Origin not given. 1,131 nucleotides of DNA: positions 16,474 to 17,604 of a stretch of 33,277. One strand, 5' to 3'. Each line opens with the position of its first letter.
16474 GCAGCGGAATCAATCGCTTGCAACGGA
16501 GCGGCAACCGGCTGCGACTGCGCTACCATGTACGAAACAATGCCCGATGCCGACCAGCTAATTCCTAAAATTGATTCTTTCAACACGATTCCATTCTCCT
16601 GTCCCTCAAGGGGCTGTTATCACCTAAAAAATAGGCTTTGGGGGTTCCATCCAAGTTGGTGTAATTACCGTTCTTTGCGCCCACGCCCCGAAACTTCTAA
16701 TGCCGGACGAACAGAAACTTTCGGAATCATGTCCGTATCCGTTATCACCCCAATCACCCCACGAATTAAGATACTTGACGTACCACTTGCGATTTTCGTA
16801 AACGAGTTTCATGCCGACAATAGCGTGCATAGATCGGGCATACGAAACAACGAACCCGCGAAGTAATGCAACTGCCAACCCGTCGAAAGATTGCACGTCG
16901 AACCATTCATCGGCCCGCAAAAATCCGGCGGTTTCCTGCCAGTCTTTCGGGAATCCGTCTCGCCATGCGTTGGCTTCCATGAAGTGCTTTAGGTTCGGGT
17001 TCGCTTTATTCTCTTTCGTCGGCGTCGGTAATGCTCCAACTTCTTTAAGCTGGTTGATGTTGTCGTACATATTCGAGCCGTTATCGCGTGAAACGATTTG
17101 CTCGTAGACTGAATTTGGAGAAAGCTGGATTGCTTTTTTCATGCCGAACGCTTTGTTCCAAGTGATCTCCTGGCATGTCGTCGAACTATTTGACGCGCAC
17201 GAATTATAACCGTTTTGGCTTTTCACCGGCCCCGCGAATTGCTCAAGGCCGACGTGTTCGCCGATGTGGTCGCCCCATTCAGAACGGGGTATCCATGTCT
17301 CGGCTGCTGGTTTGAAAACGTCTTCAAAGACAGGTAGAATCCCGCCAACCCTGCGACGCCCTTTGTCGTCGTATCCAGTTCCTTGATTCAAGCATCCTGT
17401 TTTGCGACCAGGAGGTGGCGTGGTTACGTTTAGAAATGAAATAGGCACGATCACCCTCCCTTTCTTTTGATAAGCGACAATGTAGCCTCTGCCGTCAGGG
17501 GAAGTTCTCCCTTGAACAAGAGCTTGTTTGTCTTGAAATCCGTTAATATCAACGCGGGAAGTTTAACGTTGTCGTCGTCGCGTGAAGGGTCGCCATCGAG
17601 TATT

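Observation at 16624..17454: Papain-family (C1-like) cysteine peptidase encoded in a phage structural region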

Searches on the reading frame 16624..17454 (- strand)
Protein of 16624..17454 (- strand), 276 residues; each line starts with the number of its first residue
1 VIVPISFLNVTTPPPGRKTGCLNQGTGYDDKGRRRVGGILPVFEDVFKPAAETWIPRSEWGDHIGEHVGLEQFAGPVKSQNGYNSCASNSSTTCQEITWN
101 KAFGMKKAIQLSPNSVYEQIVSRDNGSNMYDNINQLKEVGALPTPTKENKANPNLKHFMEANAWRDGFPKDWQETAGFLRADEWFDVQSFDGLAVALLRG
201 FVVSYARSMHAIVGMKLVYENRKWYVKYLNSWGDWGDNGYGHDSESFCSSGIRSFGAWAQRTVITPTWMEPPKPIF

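Call 3: search_protein_families(library=pfam, proteins=[window:16624-17454:-], max_evalue=1)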
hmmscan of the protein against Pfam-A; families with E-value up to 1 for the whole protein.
window:16624-17454:- (276 aa): 0 families

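Call 4: search_protein_families(library=phrogs, proteins=[window:16624-17454:-], max_evalue=1)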
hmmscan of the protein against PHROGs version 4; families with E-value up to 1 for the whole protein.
window:16624-17454:- (276 aa): 0 families

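Call 5: search_solved_structures(query=window:16624-17454:-, max_evalue=10, show_alignments=3)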
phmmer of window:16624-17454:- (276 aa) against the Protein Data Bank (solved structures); distinct sequences matched with E-value up to 10: 4.
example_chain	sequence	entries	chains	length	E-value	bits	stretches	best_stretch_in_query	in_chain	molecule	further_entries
2ocl_A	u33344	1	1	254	0.15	14.8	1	225-262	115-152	Valacyclovir hydrolase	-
2ocg_A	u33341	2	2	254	0.16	14.7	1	225-262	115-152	Valacyclovir hydrolase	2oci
2ock_A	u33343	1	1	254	0.16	14.6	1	225-262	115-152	Valacyclovir hydrolase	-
5jt8_A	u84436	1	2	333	0.42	13.3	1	190-259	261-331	Blo t 1 allergen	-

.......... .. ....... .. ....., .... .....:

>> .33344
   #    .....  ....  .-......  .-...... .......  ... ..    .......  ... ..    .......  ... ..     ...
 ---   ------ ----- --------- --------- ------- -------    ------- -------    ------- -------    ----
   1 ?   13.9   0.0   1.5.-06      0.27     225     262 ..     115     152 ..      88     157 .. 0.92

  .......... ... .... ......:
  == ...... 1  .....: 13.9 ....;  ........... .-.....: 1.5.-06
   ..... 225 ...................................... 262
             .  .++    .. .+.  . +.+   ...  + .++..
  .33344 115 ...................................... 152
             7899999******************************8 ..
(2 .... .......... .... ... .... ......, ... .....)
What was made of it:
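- Tried and rejected: Single-sequence searches of the peptidase against Pfam, PHROGs and PDB sequences gave nothing usable (calls 3, 4, 5).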

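Call 6: find_homologous_proteins(query=window:16624-17454:-, max_evalue=0.001)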
Query window:16624-17454:- (276 aa): 7 proteins with E <= 0.001 among 441 candidates.
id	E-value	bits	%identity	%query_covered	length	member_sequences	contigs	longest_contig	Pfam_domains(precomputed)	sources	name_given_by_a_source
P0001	1.5e-191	653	100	99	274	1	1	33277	-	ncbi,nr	ncbi:MAG: hypothetical protein GY841_02810 [FCB group bacterium]|nr:hypothetical protein [FCB group 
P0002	1.4e-160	552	85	96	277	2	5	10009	-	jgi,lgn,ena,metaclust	metaclust:\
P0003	9.9e-52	194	38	98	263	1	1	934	-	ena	-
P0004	5.4e-46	176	38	93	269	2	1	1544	-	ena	-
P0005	3.1e-44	170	41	82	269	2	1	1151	-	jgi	jgi:hypothetical protein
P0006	3.4e-39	153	40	76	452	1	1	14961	-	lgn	-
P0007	1.4e-37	148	35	92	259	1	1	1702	-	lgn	-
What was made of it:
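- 16624..17454 (-): Peptidase CDS, 276 aa from GTG 17454. The more likely start is GTG 17448, giving 274 aa as in NCBI GY841_02810. Divergent xylellain-type C1A cysteine peptidase. 100% match to the NCBI MAG protein (call 6).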

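Call 9: search_solved_structures(query=A1, max_evalue=10, show_alignments=3)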
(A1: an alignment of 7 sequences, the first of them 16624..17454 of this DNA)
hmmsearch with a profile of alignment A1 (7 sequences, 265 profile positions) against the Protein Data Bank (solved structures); distinct sequences matched with E-value up to 10: 118 (the best 60 are shown).
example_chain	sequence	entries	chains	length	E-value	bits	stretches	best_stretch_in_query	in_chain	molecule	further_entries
2f7d_A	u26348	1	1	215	1.5e-05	27.8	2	58-113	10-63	Cathepsin K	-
3ois_A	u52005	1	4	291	1.6e-05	27.7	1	40-195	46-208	Cysteine protease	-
1by8_A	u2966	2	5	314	2e-05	27.3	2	47-112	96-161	PROTEIN (PROCATHEPSIN K)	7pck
1snk_A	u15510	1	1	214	3e-05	26.8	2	58-113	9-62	Cathepsin K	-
1atk_A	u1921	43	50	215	3.2e-05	26.7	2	58-113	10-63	CATHEPSIN K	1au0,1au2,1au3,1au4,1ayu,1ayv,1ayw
9g6a_A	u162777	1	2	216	3.7e-05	26.5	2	58-113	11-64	Cathepsin K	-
3ovz_A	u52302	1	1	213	3.7e-05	26.5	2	59-113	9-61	Cathepsin K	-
6qlm_A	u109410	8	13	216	3.7e-05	26.5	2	58-113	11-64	Cathepsin K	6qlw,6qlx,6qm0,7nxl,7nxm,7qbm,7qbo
1u9v_A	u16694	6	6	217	3.7e-05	26.5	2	58-113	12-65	Cathepsin K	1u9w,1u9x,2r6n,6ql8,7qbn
5t6u_A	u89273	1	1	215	6.9e-05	25.6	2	58-110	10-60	Cathepsin K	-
6bki_A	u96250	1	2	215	8e-05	25.4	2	58-110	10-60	Cathepsin K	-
1yal_A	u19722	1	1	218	0.00011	24.9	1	197-229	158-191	CHYMOPAPAIN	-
8v57_A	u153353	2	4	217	0.00011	24.9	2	58-110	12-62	Cathepsin K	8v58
1vsn_A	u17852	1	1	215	0.00015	24.5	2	58-112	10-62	Cathepsin K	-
5tdi_A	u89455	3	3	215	0.00016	24.4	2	58-112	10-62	Cathepsin K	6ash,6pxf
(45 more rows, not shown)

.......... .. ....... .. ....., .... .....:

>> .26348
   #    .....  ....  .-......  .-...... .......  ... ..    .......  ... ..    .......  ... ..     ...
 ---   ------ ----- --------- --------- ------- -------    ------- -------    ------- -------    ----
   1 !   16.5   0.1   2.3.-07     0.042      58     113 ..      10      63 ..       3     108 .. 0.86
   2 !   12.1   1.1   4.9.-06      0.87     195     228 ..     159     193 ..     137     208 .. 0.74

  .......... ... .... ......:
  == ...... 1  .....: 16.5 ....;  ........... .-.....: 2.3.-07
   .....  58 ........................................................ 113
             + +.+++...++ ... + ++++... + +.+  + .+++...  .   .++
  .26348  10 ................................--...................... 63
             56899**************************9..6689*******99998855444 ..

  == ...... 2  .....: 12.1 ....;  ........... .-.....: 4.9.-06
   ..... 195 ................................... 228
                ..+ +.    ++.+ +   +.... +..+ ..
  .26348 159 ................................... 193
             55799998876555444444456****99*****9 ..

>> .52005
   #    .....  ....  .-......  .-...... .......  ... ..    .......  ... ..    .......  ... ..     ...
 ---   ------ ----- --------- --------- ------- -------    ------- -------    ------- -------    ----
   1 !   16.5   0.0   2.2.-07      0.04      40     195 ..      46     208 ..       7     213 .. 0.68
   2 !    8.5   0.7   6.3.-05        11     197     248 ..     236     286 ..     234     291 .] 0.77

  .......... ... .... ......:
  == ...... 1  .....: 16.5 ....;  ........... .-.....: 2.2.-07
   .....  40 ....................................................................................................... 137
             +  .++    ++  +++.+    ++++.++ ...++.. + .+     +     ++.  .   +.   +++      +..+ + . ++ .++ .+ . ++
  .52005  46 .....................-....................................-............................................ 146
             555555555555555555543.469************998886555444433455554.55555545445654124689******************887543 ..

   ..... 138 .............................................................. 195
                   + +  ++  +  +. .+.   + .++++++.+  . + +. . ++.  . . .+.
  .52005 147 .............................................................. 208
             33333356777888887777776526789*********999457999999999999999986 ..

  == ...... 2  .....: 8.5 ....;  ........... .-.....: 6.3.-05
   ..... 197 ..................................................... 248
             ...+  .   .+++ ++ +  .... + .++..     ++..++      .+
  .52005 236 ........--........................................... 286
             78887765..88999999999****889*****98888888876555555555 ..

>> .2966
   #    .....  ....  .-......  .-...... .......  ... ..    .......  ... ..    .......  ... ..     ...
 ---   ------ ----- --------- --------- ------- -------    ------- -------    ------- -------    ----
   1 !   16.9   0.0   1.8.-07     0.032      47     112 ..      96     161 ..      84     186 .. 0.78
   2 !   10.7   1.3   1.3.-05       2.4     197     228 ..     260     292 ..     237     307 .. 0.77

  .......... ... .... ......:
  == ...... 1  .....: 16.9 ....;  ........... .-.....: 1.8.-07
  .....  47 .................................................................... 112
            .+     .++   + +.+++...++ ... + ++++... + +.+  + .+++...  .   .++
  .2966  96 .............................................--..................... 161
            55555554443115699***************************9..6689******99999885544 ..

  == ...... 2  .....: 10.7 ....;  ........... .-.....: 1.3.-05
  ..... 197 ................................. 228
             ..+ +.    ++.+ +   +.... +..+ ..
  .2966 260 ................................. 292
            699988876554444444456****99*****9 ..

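Call 14: predict_structure(alignment_id=A1)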
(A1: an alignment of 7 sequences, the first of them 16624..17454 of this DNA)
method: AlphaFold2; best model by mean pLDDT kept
length: 276 residues; sequences in the alignment: 7
mean_pLDDT: 81.4   pTM: 0.84
mean pLDDT of the five models: 81.4, 80.9, 77.1, 74.8, 71.9
residues with pLDDT >= 90: 126; 70-90: 94; 50-70: 37; < 50: 19
segments of 3 or more residues with pLDDT < 50: 1-18
pLDDT, mean of each block of 10 residues (from residue 1): 37 46 78 81 82 81 84 75 74 93 90 85 69 91 93 92 75 93 93 94 89 91 90 63 92 92 87 54
secondary structure, 60 per line:
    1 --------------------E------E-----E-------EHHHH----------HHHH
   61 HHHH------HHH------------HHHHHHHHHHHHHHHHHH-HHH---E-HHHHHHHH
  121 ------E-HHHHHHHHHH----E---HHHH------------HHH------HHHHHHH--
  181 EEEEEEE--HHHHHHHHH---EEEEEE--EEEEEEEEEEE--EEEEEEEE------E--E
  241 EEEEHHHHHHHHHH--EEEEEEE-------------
elements in order: H43-46 H57-64 H86-103 H113-120 H129-138 H147-150 H172-178 E181-187 H190-198 E202-207 E210-220 E223-230 E240-244 H245-254 E257-263
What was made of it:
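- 17293..17454 (-): N-terminal extension, residues 1-54, before the papain-like 'IPRSEW' start of the catalytic domain. Family motifs: hydrophobic-x-(V)-D/N..., G20(-C21), FED. Residues 1-18 are disordered and 20-64 have pLDDT about 78-84 (call 14).
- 17197..17217 (-): QNGYNSC: oxyanion-hole Gln80 and catalytic Cys86. Cys86 opens helix 86-103. Helix H86-103 (call 14).
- On Papain family, MEROPS C1A / Pfam PF00112: C86 opens helix 86-103 in the AF2 model (call 14). AF2 pLDDT 81, pTM 0.84 (call 14).
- AF2 model pLDDT 81, pTM 0.84 (call 14).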

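Call 16: search_protein_representatives(alignment_id=A1)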
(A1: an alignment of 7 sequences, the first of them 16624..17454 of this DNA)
Query: 7 sequences, 265 profile positions. Proteins with E-value up to 0.001 (for the whole library): 2566; up to 1e-10: 675; up to 1e-30: 220. The best 150 are listed.
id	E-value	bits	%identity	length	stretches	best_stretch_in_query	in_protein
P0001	4.2e-122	423.0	-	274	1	4-263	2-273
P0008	1.7e-101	355.5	-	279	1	5-259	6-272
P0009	2.2e-94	332.2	-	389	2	71-258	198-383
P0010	1.2e-91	323.2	-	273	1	7-258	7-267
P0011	5.8e-91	320.9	-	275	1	3-259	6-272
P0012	5.2e-90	317.8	-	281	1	2-258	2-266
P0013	9.5e-90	317.0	-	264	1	5-258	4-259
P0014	2.4e-89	315.6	-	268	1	7-259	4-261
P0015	3.4e-86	305.3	-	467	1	26-258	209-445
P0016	1.9e-85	302.9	-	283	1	2-259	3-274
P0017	2.9e-84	299.0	-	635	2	71-257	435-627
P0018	3.0e-84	298.9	-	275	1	9-261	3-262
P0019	4.6e-83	295.0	-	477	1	27-254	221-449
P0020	2.1e-82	292.9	-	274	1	3-255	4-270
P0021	2.3e-82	292.7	-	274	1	16-254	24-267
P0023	1.0e-80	287.3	-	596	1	20-259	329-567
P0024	2.9e-79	282.6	-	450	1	26-255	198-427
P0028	7.8e-77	274.6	-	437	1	30-258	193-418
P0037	4.4e-73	262.3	-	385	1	8-262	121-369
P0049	3.4e-67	243.0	-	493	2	64-252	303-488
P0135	2.2e-46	174.8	-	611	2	71-251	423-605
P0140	2.7e-44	167.9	-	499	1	11-253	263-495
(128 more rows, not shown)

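Call 17: fold_search(model_id=the predicted structure, library=pdb)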
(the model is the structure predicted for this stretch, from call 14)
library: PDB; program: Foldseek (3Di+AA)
matches with E <= 10: 438; with E <= 0.001: 206
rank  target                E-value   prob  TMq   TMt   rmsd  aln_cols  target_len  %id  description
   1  7pck_A                4.6e-10  1.00  0.59  0.53   5.2       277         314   17  CRYSTAL STRUCTURE OF WILD TYPE HUMAN PROCATHEPSIN K (released 1999-10-25)
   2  7pck_B                4.9e-10  1.00  0.56  0.51   5.8       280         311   17  CRYSTAL STRUCTURE OF WILD TYPE HUMAN PROCATHEPSIN K (released 1999-10-25)
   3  5ja7_A                1.1e-09  1.00  0.52  0.63   6.3       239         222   18  Human cathepsin K mutant C25S in complex with the allosteric effector NSC94914 (released 2016-11-30)
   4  7pck_C                1.6e-09  1.00  0.51  0.46   7.7       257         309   18  CRYSTAL STRUCTURE OF WILD TYPE HUMAN PROCATHEPSIN K (released 1999-10-25)
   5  1mem                  4.3e-09  1.00  0.52  0.65   5.1       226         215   18  Crystal structure of Cathepsin K complexed with a potent vinyl sulfone inhibitor (released 1998-01-14)
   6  7pck_D                4.3e-09  1.00  0.50  0.47   5.1       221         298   17  CRYSTAL STRUCTURE OF WILD TYPE HUMAN PROCATHEPSIN K (released 1999-10-25)
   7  9g6a_B                5.4e-09  1.00  0.51  0.64   5.0       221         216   18  Peptide-Small Molecule Hybrids as Novel Selective Irreversible Cathepsin-K Inhibitors in Primary Osteoclasts and Human (released 2025-07-30)
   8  3qt4                  9.9e-09  1.00  0.53  0.48   4.6       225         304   16  Structure of digestive procathepsin L 3 of Tenebrio molitor larval midgut (released 2012-02-22)
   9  4i04_B                9.9e-09  1.00  0.54  0.48   8.4       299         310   16  Structure of zymogen of cathepsin B1 from Schistosoma mansoni (released 2014-02-05)
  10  4i04_A                1.1e-08  1.00  0.58  0.53   7.3       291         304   15  Structure of zymogen of cathepsin B1 from Schistosoma mansoni (released 2014-02-05)
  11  3h7d_A                1.2e-08  1.00  0.51  0.64   5.1       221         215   17  The crystal structure of the cathepsin K Variant M5 in complex with chondroitin-4-sulfate (released 2010-04-28)
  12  6ql8                  1.2e-08  1.00  0.51  0.63   5.1       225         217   17  Cathepsin-K in complex with MIV-711 (released 2020-02-19)
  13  4i04_C                1.3e-08  1.00  0.58  0.53   7.4       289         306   15  Structure of zymogen of cathepsin B1 from Schistosoma mansoni (released 2014-02-05)
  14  2f7d                  1.6e-08  1.00  0.51  0.64   5.0       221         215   17  A mutant rabbit cathepsin K with a nitrile inhibitor (released 2006-03-07)
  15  3kwb_Y                1.7e-08  1.00  0.49  0.63   5.9       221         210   18  Structure of CatK covalently bound to a dioxo-triazine inhibitor (released 2010-04-07)
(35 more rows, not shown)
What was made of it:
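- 16624..17454 (-): AF2 model pLDDT 81, Foldseek top 50 all C1A (calls 14, 17).
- On Papain family, MEROPS C1A / Pfam PF00112: Foldseek PDB top 50 are all C1A, E 4.6e-10 to 8e-8, target-normalised TM up to 0.65 (call 17).
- Foldseek PDB top 50 are all C1A, best 4.6e-10 (call 17).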

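Call 24: find_related_loci(query=A1, collection=viral_contigs, flank=6000)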
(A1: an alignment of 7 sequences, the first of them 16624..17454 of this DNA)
Query A1 (276 aa) in viral_contigs; peptide patterns used: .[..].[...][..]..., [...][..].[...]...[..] (x = any residue, [..] = any of these).
76 stretches matched a pattern; 17 encode a relative of the query (tblastn E <= 1e-3); 17 distinct loci.
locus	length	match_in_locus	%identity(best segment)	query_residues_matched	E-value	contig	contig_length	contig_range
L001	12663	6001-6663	41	37-263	6e-51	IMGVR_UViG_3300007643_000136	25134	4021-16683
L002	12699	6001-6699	38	37-269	6e-49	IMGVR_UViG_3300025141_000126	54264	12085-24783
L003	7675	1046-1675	42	55-264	6e-47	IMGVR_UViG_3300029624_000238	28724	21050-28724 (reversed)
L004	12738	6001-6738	38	14-269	7e-47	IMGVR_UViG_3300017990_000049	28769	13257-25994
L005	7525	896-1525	40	55-264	2e-44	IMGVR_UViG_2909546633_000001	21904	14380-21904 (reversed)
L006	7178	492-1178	34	37-266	2e-39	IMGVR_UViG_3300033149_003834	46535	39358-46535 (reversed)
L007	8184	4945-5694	34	8-263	1e-36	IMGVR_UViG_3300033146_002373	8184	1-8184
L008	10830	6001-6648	35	55-267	1e-34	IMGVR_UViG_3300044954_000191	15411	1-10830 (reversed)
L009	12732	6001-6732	31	16-266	3e-30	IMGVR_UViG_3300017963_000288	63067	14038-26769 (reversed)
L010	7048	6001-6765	32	36-266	2e-29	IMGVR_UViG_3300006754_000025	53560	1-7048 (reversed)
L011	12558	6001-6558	35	85-266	8e-28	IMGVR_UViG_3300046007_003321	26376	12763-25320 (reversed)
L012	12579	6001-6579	33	55-244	7e-28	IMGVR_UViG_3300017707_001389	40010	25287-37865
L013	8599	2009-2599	32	69-267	2e-26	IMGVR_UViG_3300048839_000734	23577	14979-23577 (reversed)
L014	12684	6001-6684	33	7-266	5e-31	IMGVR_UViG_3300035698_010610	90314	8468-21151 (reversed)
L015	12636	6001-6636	30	16-231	6e-22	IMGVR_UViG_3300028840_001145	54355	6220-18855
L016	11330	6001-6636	30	16-231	6e-22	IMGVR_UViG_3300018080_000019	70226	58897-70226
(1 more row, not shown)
